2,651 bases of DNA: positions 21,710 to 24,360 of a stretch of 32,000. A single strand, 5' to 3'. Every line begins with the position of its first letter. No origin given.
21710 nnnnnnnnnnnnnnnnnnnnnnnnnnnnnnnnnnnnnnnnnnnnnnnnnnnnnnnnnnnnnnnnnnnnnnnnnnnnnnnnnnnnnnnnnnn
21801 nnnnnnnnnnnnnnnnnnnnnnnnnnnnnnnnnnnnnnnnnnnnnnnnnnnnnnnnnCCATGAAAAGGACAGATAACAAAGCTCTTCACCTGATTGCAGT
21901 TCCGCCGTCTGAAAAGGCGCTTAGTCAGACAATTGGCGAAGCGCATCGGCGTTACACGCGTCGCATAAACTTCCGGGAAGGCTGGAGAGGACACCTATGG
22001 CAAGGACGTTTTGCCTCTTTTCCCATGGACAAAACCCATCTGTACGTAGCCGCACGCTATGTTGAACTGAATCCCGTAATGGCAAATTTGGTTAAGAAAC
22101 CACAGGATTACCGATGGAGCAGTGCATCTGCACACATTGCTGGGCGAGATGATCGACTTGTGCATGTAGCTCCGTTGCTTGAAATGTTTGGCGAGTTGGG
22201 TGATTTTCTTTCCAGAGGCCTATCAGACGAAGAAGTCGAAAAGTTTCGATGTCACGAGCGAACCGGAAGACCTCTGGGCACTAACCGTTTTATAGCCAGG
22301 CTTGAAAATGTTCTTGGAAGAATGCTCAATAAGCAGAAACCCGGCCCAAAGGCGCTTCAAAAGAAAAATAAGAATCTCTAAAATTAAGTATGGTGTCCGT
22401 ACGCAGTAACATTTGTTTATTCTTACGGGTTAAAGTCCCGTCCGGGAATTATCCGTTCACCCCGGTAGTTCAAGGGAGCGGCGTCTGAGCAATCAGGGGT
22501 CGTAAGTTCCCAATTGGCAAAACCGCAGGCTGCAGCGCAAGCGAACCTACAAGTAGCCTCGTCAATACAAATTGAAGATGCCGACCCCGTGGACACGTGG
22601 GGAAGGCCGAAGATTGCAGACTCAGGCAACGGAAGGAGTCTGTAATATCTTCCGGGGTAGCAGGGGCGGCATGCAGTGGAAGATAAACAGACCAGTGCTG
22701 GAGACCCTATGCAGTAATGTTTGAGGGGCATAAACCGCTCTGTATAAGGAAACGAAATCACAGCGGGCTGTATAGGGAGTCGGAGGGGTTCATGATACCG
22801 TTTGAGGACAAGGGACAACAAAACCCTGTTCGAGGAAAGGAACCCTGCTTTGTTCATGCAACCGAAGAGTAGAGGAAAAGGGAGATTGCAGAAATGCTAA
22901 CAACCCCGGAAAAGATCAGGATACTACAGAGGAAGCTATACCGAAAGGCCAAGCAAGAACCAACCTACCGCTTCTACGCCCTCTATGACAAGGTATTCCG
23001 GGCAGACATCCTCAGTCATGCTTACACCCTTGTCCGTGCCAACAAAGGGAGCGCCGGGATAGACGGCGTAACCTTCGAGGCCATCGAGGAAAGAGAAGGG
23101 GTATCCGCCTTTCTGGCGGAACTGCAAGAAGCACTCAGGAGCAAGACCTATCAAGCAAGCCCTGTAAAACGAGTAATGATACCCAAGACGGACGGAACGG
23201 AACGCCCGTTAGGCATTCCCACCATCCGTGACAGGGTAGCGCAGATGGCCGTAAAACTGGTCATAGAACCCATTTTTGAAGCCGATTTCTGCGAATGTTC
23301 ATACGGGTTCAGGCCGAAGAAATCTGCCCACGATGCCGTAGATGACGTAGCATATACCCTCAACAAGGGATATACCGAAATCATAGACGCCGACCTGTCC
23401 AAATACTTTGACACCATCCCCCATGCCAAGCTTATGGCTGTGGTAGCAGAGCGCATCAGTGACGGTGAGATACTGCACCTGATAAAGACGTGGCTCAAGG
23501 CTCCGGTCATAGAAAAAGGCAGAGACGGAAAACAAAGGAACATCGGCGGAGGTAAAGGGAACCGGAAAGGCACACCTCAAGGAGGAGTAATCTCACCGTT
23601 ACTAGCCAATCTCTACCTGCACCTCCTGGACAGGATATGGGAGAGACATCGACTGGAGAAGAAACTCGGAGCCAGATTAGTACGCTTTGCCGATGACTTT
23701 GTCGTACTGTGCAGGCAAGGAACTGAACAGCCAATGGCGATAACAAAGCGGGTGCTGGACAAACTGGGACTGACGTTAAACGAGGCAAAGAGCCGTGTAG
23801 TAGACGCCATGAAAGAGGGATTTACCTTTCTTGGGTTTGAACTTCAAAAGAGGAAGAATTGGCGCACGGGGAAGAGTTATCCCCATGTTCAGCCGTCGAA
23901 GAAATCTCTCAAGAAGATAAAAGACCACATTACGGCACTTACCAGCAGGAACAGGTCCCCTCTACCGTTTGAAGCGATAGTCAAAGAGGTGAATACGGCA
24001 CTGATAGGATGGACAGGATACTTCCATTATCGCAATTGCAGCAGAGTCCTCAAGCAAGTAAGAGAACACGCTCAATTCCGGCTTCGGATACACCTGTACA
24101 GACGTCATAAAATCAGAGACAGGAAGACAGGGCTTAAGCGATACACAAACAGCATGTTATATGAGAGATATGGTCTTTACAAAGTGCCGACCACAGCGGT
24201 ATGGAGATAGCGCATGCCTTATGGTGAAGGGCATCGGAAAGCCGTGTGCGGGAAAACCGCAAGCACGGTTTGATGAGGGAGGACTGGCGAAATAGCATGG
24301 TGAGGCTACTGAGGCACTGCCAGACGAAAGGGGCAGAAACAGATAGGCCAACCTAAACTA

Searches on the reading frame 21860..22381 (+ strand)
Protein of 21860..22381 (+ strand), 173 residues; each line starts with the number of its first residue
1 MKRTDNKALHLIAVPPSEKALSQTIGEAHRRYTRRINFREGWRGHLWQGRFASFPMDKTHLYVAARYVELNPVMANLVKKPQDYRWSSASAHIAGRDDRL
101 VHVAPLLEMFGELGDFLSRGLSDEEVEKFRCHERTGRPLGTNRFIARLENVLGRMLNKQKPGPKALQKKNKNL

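Call 12: search_protein_families(library=pfam, proteins=[window:21860-22381:+], max_evalue=0.01)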
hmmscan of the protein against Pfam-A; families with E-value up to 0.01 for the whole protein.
window:21860-22381:+ (173 aa): 1 family
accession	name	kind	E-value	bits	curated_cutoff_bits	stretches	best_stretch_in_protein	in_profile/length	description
PF01797.21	Y1_Tnp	-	0.00096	19.7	23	1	10-69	54-119/121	Transposase IS200 like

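Call 16: search_protein_families(library=ncbifam, proteins=[window:21860-22381:+], max_evalue=0.01)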
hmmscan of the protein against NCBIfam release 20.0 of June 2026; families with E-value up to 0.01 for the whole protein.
window:21860-22381:+ (173 aa): 1 family
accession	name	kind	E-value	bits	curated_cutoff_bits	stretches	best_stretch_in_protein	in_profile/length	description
NF047646.1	REP_Tyr_transpos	equivalog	5.6e-10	39.3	80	1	9-87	59-146/146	REP-associated tyrosine transposase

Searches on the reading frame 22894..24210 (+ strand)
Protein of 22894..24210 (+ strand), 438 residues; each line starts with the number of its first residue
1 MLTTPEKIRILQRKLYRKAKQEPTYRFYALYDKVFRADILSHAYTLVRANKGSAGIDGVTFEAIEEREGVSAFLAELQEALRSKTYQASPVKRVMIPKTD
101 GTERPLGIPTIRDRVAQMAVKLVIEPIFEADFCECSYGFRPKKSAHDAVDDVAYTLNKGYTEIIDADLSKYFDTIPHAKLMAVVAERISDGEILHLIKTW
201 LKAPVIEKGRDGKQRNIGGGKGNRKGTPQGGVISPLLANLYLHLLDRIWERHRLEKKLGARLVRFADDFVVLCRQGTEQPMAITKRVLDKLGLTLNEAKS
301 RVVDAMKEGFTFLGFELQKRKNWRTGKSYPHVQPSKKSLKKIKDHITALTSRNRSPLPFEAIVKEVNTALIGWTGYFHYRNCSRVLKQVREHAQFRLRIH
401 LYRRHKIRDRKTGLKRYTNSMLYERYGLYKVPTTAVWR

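Call 15: search_protein_families(library=pfam, proteins=[window:22894-24210:+], max_evalue=0.01)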
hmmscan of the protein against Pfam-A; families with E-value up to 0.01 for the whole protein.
window:22894-24210:+ (438 aa): 2 families
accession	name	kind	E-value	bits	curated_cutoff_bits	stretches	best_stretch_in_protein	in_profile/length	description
PF00078.32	RVT_1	-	6.5e-36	124.4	29.6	1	96-317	1-205/205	Reverse transcriptase (RNA-dependent DNA polymerase)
PF08388.16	GIIM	-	2.7e-14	53.3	23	1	339-417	1-79/80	Group II intron, maturase-specific domain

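Call 16: search_protein_families(library=ncbifam, proteins=[window:22894-24210:+], max_evalue=0.01)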
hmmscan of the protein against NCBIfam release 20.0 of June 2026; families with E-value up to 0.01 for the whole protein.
window:22894-24210:+ (438 aa): 6 families
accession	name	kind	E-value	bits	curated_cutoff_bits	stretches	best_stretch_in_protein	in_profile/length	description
TIGR04416.1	group_II_RT_mat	equivalog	8.1e-119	396.8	300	1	38-405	2-353/353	group II intron reverse transcriptase/maturase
NF041747.1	Drt3a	equivalog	3.8e-16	59.4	200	1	148-349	97-295/412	antiviral reverse transcriptase Drt3a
NF041746.1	Drt2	equivalog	1.3e-12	47.6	390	1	222-315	219-319/416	antiviral reverse transcriptase Drt2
NF038233.2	retron_St85_RT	exception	3.6e-11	42.9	235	1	90-297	24-211/289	retron St85 family RNA-directed DNA polymerase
NF042941.1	Retron_TIR_antiphage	equivalog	7.6e-08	31.6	600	1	225-321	138-227/464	TIR domain-containing anti-phage reverse transcriptase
NF038237.1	retron_Ec67_fus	exception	0.00013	20.6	450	1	227-286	161-217/572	retron Ec67 family RNA-directed DNA polymerase/endonuclease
